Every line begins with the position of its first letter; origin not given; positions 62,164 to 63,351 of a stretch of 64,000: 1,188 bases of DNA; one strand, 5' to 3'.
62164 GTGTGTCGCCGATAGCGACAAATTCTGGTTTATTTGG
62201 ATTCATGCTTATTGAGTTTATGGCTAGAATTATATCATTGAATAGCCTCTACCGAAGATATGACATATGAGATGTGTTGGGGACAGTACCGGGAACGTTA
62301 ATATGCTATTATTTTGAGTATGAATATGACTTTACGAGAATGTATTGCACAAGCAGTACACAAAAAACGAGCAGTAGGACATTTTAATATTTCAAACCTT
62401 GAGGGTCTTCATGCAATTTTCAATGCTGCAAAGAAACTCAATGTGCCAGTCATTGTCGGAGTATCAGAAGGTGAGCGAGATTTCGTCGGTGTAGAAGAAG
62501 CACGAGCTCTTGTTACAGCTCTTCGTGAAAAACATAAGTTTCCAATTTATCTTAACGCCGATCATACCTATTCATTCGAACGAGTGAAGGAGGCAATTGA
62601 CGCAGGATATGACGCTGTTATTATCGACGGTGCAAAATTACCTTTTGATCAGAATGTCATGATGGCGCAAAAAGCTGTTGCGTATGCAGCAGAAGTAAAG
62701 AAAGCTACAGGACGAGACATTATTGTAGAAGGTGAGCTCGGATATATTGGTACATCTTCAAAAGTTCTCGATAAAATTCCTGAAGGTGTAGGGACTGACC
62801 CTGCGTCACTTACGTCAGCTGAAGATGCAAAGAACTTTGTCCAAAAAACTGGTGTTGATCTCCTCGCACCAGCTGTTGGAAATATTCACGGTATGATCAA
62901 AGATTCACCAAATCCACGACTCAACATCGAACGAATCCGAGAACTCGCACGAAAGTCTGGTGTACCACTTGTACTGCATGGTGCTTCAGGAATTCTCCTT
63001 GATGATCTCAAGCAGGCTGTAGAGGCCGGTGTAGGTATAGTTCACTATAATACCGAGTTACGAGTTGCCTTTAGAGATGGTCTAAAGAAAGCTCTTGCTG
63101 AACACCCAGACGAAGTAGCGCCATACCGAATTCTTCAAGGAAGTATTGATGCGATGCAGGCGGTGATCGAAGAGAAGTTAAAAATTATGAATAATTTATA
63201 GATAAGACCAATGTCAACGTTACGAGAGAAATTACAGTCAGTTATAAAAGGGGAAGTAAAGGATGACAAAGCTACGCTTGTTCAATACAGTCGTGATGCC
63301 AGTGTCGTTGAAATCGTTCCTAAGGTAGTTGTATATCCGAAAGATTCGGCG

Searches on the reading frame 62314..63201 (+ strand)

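Call 58: search_protein_families(library=pfam, proteins=[window:62314-63201:+], max_evalue=0.0001)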
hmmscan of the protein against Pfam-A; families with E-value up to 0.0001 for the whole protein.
window:62314-63201:+ (295 aa): 2 families
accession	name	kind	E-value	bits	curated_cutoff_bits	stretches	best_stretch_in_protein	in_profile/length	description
PF01116.26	F_bP_aldolase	-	4.8e-72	243.2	25.5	1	6-293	2-273/277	Fructose-bisphosphate aldolase class-II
PF01070.24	FMN_dh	-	4.3e-05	23.1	24.9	0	21-242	66-242/350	FMN-dependent dehydrogenase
